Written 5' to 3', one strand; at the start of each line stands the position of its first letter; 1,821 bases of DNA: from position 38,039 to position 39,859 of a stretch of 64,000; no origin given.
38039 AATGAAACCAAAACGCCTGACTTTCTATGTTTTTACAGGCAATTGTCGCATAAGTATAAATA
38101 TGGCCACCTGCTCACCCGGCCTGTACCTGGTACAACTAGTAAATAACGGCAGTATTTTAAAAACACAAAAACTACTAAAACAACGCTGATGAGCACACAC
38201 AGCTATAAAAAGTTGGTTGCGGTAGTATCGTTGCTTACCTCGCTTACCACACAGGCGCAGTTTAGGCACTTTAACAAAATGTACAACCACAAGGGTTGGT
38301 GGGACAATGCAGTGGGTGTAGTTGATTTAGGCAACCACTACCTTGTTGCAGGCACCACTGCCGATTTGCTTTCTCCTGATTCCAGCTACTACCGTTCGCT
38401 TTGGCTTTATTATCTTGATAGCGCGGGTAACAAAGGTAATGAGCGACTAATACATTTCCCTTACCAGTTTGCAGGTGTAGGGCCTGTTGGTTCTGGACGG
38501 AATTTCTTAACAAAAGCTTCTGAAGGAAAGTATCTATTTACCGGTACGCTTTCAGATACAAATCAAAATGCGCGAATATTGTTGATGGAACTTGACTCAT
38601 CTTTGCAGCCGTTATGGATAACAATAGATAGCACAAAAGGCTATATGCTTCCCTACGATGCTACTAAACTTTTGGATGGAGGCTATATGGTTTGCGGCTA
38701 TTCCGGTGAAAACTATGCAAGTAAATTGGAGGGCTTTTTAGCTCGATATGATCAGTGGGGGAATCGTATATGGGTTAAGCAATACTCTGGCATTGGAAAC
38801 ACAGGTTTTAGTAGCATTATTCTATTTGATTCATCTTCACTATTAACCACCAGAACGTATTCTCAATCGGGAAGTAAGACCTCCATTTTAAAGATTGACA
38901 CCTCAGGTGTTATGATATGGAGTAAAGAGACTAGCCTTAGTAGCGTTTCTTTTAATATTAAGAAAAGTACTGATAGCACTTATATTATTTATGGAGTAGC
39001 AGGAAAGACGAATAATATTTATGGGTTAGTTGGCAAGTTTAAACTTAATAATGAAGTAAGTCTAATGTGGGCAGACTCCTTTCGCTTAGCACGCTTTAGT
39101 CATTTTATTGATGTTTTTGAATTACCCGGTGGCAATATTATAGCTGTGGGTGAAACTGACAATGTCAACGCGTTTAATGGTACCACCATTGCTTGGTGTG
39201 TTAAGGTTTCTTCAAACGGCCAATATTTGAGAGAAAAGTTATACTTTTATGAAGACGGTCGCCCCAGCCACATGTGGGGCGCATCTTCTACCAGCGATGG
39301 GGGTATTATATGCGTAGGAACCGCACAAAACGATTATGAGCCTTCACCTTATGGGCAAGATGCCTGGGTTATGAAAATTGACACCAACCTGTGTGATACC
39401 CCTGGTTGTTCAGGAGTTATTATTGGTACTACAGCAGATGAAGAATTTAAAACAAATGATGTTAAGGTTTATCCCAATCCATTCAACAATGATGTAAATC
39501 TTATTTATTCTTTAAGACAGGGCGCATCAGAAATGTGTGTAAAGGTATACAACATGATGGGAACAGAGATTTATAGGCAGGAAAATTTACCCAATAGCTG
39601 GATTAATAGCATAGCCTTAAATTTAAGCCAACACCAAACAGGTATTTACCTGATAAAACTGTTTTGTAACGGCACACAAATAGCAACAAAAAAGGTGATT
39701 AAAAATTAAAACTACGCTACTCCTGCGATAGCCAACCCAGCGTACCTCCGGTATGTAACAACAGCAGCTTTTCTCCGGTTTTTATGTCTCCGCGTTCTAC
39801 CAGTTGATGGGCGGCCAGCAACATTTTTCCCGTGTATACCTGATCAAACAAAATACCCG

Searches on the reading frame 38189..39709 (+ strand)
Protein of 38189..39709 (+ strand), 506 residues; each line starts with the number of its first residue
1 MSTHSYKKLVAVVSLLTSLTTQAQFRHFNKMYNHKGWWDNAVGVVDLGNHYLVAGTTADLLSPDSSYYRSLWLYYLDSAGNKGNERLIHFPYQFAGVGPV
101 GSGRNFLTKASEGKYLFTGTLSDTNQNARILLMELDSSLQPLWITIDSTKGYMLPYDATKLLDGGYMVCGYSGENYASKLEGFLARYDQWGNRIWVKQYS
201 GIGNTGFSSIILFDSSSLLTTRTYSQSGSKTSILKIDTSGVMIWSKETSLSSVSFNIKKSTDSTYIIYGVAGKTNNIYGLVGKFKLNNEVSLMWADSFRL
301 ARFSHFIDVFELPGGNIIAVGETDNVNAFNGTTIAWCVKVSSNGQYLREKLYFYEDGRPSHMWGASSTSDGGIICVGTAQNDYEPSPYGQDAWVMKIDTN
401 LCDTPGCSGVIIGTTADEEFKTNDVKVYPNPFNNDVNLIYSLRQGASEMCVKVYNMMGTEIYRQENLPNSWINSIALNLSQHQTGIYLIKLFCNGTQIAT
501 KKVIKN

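Call 110: search_protein_families(library=pfam, proteins=[window:38189-39709:+], max_evalue=0.01)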
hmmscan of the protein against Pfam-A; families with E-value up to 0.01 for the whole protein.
window:38189-39709:+ (506 aa): 2 families
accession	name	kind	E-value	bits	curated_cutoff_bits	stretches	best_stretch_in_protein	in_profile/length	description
PF18962.6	Por_Secre_tail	-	3.8e-11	43.6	27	1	427-504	1-74/75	Secretion system C-terminal sorting domain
PF13585.12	CHU_C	-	0.00012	22.6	27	1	433-493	14-72/86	CHU_C Type IX secretion signal domain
